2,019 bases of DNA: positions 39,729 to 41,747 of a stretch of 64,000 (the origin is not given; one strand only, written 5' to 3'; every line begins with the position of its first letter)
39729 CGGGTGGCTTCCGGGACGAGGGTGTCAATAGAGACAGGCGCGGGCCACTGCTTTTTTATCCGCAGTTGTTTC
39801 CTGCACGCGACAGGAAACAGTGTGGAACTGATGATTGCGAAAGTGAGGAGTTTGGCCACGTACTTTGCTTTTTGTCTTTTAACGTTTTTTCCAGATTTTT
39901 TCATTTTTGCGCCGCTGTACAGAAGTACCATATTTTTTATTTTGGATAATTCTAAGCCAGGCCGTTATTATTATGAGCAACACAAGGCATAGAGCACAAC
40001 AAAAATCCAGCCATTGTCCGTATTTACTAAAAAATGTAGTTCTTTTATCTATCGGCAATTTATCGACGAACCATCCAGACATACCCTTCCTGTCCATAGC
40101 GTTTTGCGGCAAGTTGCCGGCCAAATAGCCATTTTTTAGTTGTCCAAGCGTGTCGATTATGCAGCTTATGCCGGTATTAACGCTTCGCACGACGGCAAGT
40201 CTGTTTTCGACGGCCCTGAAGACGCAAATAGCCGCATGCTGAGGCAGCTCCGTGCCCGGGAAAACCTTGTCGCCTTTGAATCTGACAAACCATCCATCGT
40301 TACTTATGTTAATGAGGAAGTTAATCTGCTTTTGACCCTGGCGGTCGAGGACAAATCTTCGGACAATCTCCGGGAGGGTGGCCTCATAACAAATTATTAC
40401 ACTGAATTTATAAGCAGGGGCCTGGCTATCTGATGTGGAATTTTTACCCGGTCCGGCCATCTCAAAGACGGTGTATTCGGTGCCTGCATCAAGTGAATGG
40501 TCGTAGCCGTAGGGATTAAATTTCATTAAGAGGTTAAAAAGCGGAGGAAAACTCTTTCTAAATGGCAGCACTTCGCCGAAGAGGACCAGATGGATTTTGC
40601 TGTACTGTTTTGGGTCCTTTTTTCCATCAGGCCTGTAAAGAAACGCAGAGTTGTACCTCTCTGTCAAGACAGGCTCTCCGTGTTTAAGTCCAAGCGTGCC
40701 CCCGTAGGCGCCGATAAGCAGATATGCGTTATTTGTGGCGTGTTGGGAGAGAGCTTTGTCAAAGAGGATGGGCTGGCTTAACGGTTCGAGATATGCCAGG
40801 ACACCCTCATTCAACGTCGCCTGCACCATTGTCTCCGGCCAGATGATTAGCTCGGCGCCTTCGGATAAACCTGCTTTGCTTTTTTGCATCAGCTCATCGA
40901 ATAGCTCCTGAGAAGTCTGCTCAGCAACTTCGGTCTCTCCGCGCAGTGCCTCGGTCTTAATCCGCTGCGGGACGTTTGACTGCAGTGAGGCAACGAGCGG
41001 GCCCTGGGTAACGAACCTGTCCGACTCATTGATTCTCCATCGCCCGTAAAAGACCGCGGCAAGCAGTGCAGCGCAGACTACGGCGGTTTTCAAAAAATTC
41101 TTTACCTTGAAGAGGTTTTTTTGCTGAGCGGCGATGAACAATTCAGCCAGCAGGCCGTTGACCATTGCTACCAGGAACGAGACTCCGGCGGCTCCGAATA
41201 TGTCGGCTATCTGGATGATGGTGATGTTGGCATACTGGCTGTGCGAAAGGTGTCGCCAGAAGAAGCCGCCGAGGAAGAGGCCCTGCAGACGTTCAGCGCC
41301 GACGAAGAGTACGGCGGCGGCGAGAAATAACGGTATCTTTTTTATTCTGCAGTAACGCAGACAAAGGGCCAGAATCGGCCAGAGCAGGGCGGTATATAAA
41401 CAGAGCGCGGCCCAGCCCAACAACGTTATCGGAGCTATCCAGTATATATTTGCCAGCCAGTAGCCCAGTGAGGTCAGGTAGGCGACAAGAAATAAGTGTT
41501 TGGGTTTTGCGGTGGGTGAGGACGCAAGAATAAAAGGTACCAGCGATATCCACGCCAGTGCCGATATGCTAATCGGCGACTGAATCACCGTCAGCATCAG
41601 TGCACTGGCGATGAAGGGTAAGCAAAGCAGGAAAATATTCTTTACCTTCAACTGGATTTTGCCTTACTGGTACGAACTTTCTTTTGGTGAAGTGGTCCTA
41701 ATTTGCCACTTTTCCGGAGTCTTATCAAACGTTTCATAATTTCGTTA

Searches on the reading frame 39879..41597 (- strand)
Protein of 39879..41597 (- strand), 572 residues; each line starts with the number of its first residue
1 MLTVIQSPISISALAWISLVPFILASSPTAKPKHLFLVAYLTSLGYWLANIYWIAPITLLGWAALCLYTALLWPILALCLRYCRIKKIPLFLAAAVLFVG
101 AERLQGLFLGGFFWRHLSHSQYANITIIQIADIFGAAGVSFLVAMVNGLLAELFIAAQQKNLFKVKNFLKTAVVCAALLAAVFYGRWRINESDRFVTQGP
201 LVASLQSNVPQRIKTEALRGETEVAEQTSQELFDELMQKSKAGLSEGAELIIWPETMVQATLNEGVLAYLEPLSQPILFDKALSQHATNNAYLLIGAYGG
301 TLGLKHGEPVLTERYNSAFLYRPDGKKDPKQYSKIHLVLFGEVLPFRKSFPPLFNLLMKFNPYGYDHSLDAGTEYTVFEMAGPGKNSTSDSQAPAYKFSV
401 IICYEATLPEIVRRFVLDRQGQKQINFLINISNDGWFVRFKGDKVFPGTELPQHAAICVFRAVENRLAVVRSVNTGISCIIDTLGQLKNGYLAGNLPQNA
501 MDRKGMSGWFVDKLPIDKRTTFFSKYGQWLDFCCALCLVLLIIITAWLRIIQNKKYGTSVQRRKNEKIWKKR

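Call 47: find_homologous_proteins(query=window:39879-41597:-)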
Query window:39879-41597:- (572 aa): 2325 proteins with E <= 0.001 among 8000 candidates; the best 120 are listed.
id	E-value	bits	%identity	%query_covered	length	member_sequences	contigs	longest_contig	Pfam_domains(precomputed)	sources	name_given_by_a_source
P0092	0.0e+0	1308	100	100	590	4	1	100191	PF20154.5,PF00795.28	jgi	-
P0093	0.0e+0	1221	94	100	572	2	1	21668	PF20154.5,PF00795.28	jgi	-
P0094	0.0e+0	1189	92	100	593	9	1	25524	PF20154.5,PF00795.28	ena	-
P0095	0.0e+0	1175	90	100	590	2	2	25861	PF20154.5,PF00795.28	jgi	-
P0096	0.0e+0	1169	86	100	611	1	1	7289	PF20154.5,PF00795.28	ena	-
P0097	0.0e+0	1051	82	100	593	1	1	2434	PF20154.5,PF00795.28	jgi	jgi:apolipoprotein N-acyltransferase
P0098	0.0e+0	1022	78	99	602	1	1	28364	PF20154.5,PF00795.28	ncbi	-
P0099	0.0e+0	1013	78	99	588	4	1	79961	PF20154.5,PF00795.28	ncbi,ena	-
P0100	3.0e-297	1005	76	99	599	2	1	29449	PF20154.5,PF00795.28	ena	-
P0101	1.0e-292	990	76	99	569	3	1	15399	PF20154.5,PF00795.28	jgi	jgi:apolipoprotein N-acyltransferase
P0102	1.2e-292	990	76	99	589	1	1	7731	PF20154.5,PF00795.28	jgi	jgi:apolipoprotein N-acyltransferase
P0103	3.2e-291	985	76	99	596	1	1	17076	PF20154.5,PF00795.28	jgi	jgi:apolipoprotein N-acyltransferase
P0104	4.4e-291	984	76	99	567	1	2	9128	PF20154.5,PF00795.28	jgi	jgi:apolipoprotein N-acyltransferase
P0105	4.6e-291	984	76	99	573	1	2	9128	PF20154.5,PF00795.28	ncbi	ncbi:MAG: apolipoprotein N-acyltransferase, partial [Planctomycetota bacterium]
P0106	5.1e-291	984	76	99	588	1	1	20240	PF20154.5,PF00795.28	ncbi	ncbi:MAG: apolipoprotein N-acyltransferase [Planctomycetota bacterium]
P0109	1.1e-289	980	75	99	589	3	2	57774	PF20154.5,PF00795.28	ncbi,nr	ncbi:MAG: apolipoprotein N-acyltransferase [Phycisphaerae bacterium]|nr:apolipoprotein N-acyltransfe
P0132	9.9e-274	927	71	99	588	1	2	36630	PF20154.5,PF00795.28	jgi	-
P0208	8.8e-240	815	63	97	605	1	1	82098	PF20154.5,PF00795.28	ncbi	-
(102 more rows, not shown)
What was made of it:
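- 39879..41651 (-): lnt (apolipoprotein N-acyltransferase). This is context: the downstream member of the operon that the cassette now heads. Homologues are named in call 47.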

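Call 48: find_encoding_contigs(protein=P0093, flank=10000, max_places=2)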
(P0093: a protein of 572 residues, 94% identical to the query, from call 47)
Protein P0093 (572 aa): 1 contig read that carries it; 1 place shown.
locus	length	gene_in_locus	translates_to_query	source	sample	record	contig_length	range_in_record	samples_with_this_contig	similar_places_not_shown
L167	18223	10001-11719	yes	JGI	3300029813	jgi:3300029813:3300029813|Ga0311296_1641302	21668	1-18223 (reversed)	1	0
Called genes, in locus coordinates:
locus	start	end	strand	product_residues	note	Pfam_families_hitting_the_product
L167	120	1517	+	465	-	PF12801:Fer4_5 (faint)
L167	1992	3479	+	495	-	PF05697:Trigger_N, PF05698:Trigger_C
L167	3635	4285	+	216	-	PF00574:CLP_protease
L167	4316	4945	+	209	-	PF00574:CLP_protease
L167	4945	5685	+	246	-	-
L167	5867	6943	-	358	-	PF00571:CBS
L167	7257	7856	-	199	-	-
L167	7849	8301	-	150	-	PF01582:TIR, PF08937:ThsB_TIR, PF13676:TIR_2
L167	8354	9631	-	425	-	PF01555:N6_N4_Mtase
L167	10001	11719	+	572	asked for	PF20154:LNT_N, PF00795:CN_hydrolase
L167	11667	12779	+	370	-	PF12717:Cnd1 (faint), PF13513:HEAT_EZ (faint), PF02985:HEAT (faint), PF13646:HEAT_2, PF03130:HEAT_PBS (faint), PF13646:HEAT_2 (weak)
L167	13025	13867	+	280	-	-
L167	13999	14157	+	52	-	-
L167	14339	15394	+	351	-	PF06723:MreB_Mbl, PF00022:Actin (faint), PF00012:HSP70, PF14450:FtsA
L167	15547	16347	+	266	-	PF04085:MreC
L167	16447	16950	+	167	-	PF04093:MreD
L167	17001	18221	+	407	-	?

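Call 49: find_encoding_contigs(protein=P0094, flank=10000, max_places=2)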
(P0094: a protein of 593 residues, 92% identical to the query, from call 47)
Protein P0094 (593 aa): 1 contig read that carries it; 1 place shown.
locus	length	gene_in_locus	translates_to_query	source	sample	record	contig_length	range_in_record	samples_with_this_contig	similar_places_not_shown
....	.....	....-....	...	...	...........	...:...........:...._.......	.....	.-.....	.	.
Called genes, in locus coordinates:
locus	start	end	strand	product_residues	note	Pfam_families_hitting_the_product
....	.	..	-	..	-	?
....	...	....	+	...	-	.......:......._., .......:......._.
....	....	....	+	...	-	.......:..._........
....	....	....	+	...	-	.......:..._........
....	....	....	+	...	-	-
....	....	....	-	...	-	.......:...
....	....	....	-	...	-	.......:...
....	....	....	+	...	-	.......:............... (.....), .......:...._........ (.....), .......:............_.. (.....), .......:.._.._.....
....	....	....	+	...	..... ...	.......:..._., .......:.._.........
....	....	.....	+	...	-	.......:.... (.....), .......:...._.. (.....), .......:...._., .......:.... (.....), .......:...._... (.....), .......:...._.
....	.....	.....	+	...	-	-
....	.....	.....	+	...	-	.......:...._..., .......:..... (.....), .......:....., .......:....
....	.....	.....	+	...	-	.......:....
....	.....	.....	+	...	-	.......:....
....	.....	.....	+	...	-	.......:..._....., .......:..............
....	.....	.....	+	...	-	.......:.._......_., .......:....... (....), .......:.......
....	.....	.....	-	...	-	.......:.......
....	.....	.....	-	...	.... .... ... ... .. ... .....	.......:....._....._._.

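Call 50: find_encoding_contigs(protein=P0099, flank=10000, max_places=2)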
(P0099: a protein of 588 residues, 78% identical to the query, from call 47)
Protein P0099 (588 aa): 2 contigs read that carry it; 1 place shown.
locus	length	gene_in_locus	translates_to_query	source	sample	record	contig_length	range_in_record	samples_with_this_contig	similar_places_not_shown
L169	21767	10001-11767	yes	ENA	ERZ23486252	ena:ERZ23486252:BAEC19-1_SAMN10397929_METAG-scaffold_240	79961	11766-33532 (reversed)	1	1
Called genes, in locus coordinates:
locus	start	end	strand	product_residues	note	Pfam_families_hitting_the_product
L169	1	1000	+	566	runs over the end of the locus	PF05697:Trigger_N, PF05698:Trigger_C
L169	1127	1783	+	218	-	PF00574:CLP_protease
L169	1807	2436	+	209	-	PF00574:CLP_protease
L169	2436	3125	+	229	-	-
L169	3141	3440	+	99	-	PF01909:NTP_transf_2, PF18765:Polbeta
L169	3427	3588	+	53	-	-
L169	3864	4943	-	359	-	PF00571:CBS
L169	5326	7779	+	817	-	PF00069:Pkinase, PF07714:PK_Tyr_Ser-Thr, PF24389:ORC-CDC6-like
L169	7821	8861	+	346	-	-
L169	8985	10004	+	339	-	PF01555:N6_N4_Mtase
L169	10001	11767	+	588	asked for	PF20154:LNT_N, PF00795:CN_hydrolase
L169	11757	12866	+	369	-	PF12717:Cnd1 (faint), PF02985:HEAT (faint), PF13646:HEAT_2, PF13513:HEAT_EZ (faint), PF03130:HEAT_PBS (faint), PF13646:HEAT_2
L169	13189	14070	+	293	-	-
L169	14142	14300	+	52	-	-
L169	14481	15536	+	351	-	PF06723:MreB_Mbl, PF00022:Actin (faint), PF00012:HSP70, PF14450:FtsA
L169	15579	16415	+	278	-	PF04085:MreC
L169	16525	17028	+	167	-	PF04093:MreD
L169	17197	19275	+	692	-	PF03717:PBP_dimer, PF00905:Transpeptidase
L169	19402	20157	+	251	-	PF13240:Zn_Ribbon_1 (weak), PF13828:DUF4190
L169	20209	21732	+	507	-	PF13240:Zn_Ribbon_1 (weak)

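Call 55: find_encoding_contigs(protein=P0095, flank=8000, max_places=2)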
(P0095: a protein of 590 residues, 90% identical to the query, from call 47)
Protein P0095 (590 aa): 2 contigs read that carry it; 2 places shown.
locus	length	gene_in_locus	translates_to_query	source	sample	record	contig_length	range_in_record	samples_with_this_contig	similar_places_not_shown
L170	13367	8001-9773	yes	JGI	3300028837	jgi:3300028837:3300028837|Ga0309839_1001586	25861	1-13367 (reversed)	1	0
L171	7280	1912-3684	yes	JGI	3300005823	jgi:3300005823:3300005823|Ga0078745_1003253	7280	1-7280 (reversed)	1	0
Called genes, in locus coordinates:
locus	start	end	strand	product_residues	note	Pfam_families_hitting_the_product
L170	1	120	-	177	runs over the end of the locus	PF04542:Sigma70_r2, PF08281:Sigma70_r4_2, PF04545:Sigma70_r4 (weak)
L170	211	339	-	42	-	-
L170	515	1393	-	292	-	PF01135:PCMT, PF00398:RrnaAD (weak), PF13847:Methyltransf_31 (weak), PF13649:Methyltransf_25 (faint)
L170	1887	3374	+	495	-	PF05697:Trigger_N, PF05698:Trigger_C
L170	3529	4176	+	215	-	PF00574:CLP_protease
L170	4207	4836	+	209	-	PF00574:CLP_protease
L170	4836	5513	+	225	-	-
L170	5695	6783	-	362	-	PF00571:CBS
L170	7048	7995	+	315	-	PF13847:Methyltransf_31 (faint), PF01555:N6_N4_Mtase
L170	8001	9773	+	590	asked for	PF20154:LNT_N, PF00795:CN_hydrolase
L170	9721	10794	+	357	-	PF12717:Cnd1 (faint), PF13513:HEAT_EZ (faint), PF13646:HEAT_2, PF02985:HEAT (faint), PF03130:HEAT_PBS (faint), PF13646:HEAT_2 (weak)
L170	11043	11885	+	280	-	PF19220:Rod_CreS (faint)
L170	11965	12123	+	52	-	-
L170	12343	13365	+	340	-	PF00022:Actin (faint), PF06723:MreB_Mbl, PF00012:HSP70, PF14450:FtsA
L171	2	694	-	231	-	?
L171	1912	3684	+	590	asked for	PF20154:LNT_N, PF00795:CN_hydrolase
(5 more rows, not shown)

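Call 56: find_encoding_contigs(protein=P0109, flank=8000, max_places=2)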
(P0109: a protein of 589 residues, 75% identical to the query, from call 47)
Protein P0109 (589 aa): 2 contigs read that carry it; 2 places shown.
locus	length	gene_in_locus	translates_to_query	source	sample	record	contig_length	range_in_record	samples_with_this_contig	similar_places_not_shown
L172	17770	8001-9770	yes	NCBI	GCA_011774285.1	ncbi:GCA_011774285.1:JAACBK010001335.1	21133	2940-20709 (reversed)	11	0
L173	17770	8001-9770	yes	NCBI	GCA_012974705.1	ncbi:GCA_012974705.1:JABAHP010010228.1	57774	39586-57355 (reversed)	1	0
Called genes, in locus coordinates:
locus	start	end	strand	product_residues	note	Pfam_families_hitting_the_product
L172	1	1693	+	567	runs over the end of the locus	PF05697:Trigger_N, PF05698:Trigger_C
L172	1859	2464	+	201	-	-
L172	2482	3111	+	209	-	PF00574:CLP_protease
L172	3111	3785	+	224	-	-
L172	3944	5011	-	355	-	PF00571:CBS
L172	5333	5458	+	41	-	-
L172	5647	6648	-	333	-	PF03372:Exo_endo_phos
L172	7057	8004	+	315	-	PF01555:N6_N4_Mtase, PF13649:Methyltransf_25 (faint), PF13847:Methyltransf_31 (weak)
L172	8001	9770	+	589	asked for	PF20154:LNT_N, PF00795:CN_hydrolase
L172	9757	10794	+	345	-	PF13513:HEAT_EZ (faint), PF01602:Adaptin_N (faint), PF03130:HEAT_PBS (faint), PF12717:Cnd1 (faint), PF02985:HEAT (faint), PF13646:HEAT_2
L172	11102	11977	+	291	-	-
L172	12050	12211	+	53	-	-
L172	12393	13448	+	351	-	PF06723:MreB_Mbl, PF00022:Actin (faint), PF00012:HSP70, PF14450:FtsA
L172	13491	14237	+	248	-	-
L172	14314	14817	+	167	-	PF04093:MreD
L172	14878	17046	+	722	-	PF03717:PBP_dimer, PF00905:Transpeptidase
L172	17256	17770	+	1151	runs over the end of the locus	PF13360:PQQ_2, PF13570:Beta-prop_ACSF4, PF01011:PQQ (weak)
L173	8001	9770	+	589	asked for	PF20154:LNT_N, PF00795:CN_hydrolase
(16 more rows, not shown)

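Call 69: find_encoding_contigs(protein=P0132, flank=7000, max_places=1)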
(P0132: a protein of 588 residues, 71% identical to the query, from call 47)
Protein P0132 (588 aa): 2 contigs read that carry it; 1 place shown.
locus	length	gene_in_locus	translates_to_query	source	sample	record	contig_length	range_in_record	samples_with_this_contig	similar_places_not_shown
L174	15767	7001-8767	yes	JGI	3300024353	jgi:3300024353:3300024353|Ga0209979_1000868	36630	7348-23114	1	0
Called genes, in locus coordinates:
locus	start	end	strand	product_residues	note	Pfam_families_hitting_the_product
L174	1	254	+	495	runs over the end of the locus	PF05697:Trigger_N, PF05698:Trigger_C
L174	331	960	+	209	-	PF00574:CLP_protease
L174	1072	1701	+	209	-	PF00574:CLP_protease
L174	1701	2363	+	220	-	-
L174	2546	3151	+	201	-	-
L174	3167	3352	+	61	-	-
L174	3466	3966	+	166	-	PF14196:ATC_hydrolase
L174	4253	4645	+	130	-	PF07366:SnoaL, PF12680:SnoaL_2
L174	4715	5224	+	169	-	PF07366:SnoaL, PF12680:SnoaL_2, PF14534:DUF4440 (weak)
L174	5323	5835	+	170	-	PF07366:SnoaL, PF12680:SnoaL_2, PF14534:DUF4440 (weak)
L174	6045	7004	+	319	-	PF01555:N6_N4_Mtase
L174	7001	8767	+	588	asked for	PF20154:LNT_N, PF00795:CN_hydrolase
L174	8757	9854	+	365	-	PF13513:HEAT_EZ (faint), PF12717:Cnd1 (faint), PF02985:HEAT (faint), PF03130:HEAT_PBS (faint), PF13646:HEAT_2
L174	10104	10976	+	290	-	-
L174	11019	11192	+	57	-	-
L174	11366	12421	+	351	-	PF06723:MreB_Mbl, PF00022:Actin (faint), PF00012:HSP70, PF14450:FtsA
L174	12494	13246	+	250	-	PF04085:MreC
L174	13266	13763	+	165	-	PF04093:MreD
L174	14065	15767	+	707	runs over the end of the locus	PF03717:PBP_dimer, PF00905:Transpeptidase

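Call 70: find_encoding_contigs(protein=P0208, flank=7000, max_places=1)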
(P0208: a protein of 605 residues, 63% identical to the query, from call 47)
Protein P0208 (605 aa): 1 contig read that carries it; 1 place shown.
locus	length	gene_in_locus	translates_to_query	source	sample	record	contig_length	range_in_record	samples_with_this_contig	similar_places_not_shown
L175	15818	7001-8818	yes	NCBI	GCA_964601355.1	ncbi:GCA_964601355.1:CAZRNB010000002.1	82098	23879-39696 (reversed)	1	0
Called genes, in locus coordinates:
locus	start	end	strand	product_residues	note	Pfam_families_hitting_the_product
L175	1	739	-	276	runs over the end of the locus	PF01135:PCMT, PF00398:RrnaAD (faint), PF13489:Methyltransf_23 (weak)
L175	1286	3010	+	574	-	PF05697:Trigger_N, PF05698:Trigger_C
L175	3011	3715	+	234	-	PF00574:CLP_protease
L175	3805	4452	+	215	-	PF00574:CLP_protease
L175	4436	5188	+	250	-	PF28006:HpsJ (weak)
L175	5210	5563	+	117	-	PF01909:NTP_transf_2, PF18765:Polbeta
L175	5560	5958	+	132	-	PF05168:HEPN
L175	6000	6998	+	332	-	PF02086:MethyltransfD12 (faint), PF01555:N6_N4_Mtase, PF08241:Methyltransf_11 (faint), PF13649:Methyltransf_25 (faint), PF13847:Methyltransf_31 (weak), PF08242:Methyltransf_12 (weak)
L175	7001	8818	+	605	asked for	PF20154:LNT_N, PF00795:CN_hydrolase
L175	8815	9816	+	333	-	PF13513:HEAT_EZ (faint), PF25780:TPR_IPO5 (faint), PF02985:HEAT (faint), PF03130:HEAT_PBS (faint), PF13646:HEAT_2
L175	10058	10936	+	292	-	-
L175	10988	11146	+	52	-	-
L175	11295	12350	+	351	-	PF06723:MreB_Mbl, PF00022:Actin (weak), PF00012:HSP70, PF14450:FtsA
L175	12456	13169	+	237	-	PF04085:MreC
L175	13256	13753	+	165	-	PF04093:MreD (weak)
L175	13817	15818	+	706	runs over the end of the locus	PF03717:PBP_dimer, PF00905:Transpeptidase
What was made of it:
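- It holds CBS genes, SnoaL genes, MNT-HEPN, Exo_endo_phos and, in L167, a TIR cassette that also replaces the resident methylase (calls 48, 56, 69, 70).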

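Call 97: search_protein_families(library=padloc, proteins=[L169:7821-8861:+, L169:5326-7779:+], max_evalue=0.001)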
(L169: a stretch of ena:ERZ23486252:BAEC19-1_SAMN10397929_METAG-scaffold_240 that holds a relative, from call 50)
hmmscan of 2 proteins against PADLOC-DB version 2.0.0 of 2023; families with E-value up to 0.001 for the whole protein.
L169:7821-8861:+ (346 aa): 10 families
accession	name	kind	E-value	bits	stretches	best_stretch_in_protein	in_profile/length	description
PDLC01917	CARF6--CARF_CARF_CARF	-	1.4e-17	61.9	1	29-343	14-304/308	-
PDLC01922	CARF6--CARF_CARF_CARF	-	5.1e-12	43.8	1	29-332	14-288/295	-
PDLC01921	CARF6--CARF_CARF_CARF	-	2.5e-08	31.6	1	30-139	15-122/298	-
PDLC01914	CARF6--CARF_CARF_CARF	-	5e-08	30.7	1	95-328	75-297/311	-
PDLC01911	CARF6--CARF_CARF_CARF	-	2.7e-07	28.3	0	27-133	19-135/325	-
PDLC01925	CARF6--CARF_STK_AAA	-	7.4e-07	25.3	1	11-341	872-1184/1187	-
PDLC01915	CARF6--CARF_CARF_CARF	-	8e-07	26.8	1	31-157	20-135/297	-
PDLC01918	CARF6--CARF_CARF_CARF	-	2.5e-06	25.1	1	22-139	4-114/298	-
PDLC01920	CARF6--CARF_CARF_CARF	-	2.1e-05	22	1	114-335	80-291/297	-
PDLC01910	CARF6--CARF_CARF_CARF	-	0.00076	16.7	0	33-132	31-138/348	-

L169:5326-7779:+ (817 aa): 17 families
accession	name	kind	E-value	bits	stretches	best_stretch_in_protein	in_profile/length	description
PDLC01925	CARF6--CARF_STK_AAA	-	7.9e-23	78.2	2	304-701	329-716/1187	-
PDLC04138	mad6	-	1.7e-14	51.6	1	16-184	47-202/659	mads_6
PDLC04053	PD-T4-6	-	8e-14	49.8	1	21-186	10-162/311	-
PDLC04047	PD-T4-6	-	1.8e-11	41.7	1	21-182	11-158/327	-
PDLC04048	PD-T4-6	-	4.5e-11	40.7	1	21-184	11-160/354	-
PDLC04042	PD-T4-6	-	6e-11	40.5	1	21-188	10-162/292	-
PDLC04060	PD-T4-6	-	2.4e-10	37.9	1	22-187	10-160/486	-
PDLC04057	PD-T4-6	-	2.2e-09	34.9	1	21-185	9-158/443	-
PDLC04054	PD-T4-6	-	1.4e-06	26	1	22-182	12-158/347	-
PDLC03920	MkoA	-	2.3e-06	24.2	1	21-188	9-178/1112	-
PDLC03921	MkoA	-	1.7e-05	20.7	1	97-165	562-625/1607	-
PDLC04043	PD-T4-6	-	3.4e-05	21.1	1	21-183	16-163/452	-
PDLC04044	PD-T4-6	-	3.9e-05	21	1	22-189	34-193/372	-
PDLC04056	PD-T4-6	-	6.2e-05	20.3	1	22-183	7-154/415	-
PDLC04052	PD-T4-6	-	0.00015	19.1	1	22-184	11-162/496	-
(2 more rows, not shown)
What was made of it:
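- On CARF superfamily (the 'CARF6' group of the PADLOC profile set): Stand-alone relatives score E 1e-14 to 1e-18 over their full length (call 97).
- Closest known: MADS. Same: Kinases of the split relatives hit mad6 at 1e-11 to 1e-14 and PD-T4-6 at up to 8e-14 (call 97).
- The kinases are related to the defence kinases PD-T4-6 and mad6 (call 97).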
